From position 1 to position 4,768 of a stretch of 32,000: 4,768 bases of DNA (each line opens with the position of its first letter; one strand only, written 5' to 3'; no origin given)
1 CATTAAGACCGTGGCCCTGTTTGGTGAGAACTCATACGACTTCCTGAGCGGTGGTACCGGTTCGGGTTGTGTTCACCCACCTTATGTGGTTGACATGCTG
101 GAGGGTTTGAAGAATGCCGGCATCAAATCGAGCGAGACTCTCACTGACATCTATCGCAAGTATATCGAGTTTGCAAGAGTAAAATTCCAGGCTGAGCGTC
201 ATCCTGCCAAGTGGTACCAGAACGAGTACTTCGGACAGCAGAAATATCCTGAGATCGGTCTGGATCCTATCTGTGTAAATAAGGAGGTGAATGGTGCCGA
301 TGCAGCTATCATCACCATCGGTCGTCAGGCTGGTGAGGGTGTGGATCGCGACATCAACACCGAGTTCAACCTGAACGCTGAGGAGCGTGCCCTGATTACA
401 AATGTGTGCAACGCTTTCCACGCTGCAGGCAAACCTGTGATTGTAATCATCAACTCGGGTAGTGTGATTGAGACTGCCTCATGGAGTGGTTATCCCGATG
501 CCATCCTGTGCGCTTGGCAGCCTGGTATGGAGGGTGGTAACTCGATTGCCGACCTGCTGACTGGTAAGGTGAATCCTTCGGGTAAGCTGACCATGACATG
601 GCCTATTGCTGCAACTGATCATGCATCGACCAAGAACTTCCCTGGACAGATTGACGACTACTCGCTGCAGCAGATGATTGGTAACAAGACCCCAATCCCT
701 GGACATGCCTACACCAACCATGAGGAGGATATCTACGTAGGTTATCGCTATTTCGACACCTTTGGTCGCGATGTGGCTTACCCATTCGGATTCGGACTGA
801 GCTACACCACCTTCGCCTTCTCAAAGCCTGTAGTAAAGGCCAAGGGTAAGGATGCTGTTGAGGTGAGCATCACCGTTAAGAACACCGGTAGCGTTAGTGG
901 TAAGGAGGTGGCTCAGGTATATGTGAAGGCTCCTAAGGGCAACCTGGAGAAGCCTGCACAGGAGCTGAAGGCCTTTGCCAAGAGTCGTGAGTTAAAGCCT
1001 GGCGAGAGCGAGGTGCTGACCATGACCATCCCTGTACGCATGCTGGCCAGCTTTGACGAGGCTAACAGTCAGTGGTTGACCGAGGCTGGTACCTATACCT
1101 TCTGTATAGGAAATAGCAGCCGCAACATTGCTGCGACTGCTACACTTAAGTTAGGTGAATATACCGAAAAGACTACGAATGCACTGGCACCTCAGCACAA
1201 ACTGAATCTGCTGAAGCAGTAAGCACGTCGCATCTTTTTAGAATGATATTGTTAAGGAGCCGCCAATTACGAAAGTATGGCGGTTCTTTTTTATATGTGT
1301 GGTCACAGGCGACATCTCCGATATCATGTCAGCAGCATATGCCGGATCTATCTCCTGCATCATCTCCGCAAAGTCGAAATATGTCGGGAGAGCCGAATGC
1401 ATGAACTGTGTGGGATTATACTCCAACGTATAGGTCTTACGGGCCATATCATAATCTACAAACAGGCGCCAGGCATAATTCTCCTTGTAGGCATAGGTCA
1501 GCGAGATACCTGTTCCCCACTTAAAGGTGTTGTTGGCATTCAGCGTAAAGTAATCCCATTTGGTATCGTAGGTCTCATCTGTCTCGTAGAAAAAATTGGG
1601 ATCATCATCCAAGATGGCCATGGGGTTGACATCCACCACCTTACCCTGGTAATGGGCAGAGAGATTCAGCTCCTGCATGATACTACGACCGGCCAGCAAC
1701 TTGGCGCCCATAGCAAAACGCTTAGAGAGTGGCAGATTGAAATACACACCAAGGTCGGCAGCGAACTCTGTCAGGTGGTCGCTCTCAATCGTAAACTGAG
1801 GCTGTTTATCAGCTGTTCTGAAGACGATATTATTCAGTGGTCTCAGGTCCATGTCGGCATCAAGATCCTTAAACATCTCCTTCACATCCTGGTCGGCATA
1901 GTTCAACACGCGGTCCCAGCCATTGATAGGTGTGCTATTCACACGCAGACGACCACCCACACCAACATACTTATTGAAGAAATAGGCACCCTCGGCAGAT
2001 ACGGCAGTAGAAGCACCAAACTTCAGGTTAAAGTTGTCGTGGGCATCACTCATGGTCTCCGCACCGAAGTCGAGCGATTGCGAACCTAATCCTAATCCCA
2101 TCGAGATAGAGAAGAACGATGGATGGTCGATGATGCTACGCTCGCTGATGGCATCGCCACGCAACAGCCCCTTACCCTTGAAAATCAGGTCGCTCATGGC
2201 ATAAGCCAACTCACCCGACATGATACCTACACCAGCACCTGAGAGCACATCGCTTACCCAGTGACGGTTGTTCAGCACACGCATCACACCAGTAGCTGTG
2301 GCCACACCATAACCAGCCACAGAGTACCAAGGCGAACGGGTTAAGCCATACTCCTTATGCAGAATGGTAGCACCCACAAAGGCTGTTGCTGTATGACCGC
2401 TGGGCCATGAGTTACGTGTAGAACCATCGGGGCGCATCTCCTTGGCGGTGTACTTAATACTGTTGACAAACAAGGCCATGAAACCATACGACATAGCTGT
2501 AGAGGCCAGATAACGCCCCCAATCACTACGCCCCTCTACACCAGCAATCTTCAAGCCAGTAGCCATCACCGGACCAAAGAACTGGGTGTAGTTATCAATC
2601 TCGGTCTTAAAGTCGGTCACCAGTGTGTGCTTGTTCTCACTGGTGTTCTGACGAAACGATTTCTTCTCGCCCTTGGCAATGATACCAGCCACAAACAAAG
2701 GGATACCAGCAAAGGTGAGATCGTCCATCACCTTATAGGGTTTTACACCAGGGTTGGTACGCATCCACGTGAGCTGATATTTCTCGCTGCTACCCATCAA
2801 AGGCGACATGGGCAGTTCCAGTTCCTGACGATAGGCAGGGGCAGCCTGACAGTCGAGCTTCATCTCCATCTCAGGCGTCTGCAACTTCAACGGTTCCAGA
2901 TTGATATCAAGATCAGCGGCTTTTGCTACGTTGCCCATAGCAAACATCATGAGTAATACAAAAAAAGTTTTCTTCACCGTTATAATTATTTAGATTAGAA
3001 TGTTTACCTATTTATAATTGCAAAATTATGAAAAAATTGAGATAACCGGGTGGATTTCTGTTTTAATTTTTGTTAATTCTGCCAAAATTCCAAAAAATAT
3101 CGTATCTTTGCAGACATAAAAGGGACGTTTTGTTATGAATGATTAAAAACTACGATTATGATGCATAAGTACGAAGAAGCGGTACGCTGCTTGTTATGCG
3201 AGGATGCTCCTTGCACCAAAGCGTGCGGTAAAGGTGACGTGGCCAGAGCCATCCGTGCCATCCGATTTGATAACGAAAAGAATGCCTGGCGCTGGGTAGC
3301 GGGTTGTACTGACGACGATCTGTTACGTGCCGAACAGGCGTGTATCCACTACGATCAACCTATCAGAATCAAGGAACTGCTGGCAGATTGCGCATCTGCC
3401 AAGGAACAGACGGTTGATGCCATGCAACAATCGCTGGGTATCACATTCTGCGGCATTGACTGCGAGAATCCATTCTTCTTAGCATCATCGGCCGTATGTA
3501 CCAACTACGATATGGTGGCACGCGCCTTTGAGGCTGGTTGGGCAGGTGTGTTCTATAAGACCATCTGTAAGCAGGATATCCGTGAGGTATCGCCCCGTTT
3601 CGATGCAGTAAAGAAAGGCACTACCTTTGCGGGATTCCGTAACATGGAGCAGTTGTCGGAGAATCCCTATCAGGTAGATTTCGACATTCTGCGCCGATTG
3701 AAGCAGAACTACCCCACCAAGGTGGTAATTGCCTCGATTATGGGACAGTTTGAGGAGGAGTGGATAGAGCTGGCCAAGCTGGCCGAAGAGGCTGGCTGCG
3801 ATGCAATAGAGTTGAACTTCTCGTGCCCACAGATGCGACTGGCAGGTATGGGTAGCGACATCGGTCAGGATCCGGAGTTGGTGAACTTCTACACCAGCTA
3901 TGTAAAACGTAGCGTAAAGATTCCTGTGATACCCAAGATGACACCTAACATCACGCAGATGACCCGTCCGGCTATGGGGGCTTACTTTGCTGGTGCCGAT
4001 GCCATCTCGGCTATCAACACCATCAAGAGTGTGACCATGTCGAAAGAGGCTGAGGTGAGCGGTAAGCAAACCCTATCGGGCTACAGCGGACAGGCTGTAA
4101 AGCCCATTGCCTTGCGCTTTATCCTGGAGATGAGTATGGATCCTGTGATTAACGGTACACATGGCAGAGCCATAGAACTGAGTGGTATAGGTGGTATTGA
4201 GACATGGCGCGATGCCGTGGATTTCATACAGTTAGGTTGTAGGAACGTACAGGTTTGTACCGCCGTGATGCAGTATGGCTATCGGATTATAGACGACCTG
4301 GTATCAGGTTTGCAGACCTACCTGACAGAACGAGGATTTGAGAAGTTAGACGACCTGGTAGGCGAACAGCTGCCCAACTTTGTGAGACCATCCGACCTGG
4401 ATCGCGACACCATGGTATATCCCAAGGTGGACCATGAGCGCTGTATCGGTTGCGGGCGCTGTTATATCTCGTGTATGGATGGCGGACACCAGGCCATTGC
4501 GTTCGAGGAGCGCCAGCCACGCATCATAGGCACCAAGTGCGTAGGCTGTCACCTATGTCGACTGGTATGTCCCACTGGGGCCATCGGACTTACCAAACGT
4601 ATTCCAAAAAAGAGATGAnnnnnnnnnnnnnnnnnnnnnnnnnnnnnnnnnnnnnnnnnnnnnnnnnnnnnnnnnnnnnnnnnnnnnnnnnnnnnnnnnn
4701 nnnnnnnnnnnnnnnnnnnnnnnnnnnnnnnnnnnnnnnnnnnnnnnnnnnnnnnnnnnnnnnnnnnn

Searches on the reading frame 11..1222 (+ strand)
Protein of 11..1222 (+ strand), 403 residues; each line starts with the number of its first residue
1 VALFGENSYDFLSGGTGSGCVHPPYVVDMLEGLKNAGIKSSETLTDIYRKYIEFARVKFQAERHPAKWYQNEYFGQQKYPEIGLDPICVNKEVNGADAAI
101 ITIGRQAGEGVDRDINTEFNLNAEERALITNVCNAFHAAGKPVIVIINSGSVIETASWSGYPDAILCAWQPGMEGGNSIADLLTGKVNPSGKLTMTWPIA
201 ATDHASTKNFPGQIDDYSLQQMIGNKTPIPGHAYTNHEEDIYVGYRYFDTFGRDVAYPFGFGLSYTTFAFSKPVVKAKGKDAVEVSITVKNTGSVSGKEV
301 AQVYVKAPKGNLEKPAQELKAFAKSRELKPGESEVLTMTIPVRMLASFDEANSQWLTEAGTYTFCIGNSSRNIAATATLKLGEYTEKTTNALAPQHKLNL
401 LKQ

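Call 17: search_protein_families(library=pfam, proteins=[window:11-1222:+])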
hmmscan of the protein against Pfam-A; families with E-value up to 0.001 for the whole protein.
window:11-1222:+ (403 aa): 2 families
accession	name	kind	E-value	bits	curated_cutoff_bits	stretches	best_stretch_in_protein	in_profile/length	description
PF01915.27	Glyco_hydro_3_C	-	5.2e-37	128.2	31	1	2-265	21-200/200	Glycosyl hydrolase family 3 C-terminal domain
PF14310.12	Fn3-like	-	3.8e-22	78.6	25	1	299-370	1-71/71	Fibronectin type III-like domain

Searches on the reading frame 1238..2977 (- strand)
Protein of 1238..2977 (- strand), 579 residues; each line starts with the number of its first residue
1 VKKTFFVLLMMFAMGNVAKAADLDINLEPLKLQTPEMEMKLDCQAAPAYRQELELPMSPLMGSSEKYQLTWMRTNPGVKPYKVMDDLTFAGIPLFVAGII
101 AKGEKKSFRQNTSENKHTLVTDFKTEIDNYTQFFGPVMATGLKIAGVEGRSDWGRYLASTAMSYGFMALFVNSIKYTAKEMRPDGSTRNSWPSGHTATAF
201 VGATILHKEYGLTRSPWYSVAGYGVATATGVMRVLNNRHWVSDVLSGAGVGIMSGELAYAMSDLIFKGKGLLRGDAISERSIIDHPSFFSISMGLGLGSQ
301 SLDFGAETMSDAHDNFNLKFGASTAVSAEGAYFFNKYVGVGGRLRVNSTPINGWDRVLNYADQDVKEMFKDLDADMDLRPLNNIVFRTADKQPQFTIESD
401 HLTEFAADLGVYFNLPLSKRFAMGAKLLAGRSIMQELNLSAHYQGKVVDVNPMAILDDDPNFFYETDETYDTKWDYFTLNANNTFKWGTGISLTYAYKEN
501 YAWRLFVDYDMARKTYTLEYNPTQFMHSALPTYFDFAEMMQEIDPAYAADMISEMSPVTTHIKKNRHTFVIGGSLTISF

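Call 17: search_protein_families(library=pfam, proteins=[window:1238-2977:-])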
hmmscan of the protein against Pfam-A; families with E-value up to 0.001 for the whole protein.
window:1238-2977:- (579 aa): 1 family
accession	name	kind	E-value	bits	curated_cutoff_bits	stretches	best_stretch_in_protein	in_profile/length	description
PF01569.27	PAP2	-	6.2e-15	55.5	27.2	1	183-261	47-124/130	PAP2 superfamily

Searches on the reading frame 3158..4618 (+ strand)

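Call 4: search_protein_families(library=pfam, proteins=[window:3158-4618:+])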
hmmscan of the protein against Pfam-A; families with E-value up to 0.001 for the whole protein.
window:3158-4618:+ (486 aa): 10 families
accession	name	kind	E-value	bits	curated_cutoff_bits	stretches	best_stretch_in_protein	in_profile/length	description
PF01180.27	DHO_dh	-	4.4e-31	108.6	27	1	93-388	2-290/291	Dihydroorotate dehydrogenase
PF14697.11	Fer4_21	-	1.3e-15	57.7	35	1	423-476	2-57/59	4Fe-4S dicluster domain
PF00037.32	Fer4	-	2.8e-09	36.8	21.1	2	456-476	3-23/24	4Fe-4S binding domain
PF01207.24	Dus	-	1.2e-08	34.9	20.4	1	184-261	53-129/311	Dihydrouridine synthase (Dus)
PF12838.12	Fer4_7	-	3.2e-08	34.4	27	1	428-475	1-52/52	4Fe-4S dicluster domain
PF13237.11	Fer4_10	-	8.4e-08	32.5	25.5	1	423-472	3-53/53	4Fe-4S dicluster domain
PF12837.12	Fer4_6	-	4.8e-07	29.9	25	1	422-444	2-21/24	4Fe-4S binding domain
PF12797.12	Fer4_2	-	1e-06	28.7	24.5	1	422-439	3-20/22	4Fe-4S binding domain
PF13187.11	Fer4_9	-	1.1e-06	29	27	1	428-476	1-52/52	4Fe-4S dicluster domain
PF14691.11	Fer4_20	-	0.00092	19.4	25.8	1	5-47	18-61/113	Dihydroprymidine dehydrogenase domain II, 4Fe-4S cluster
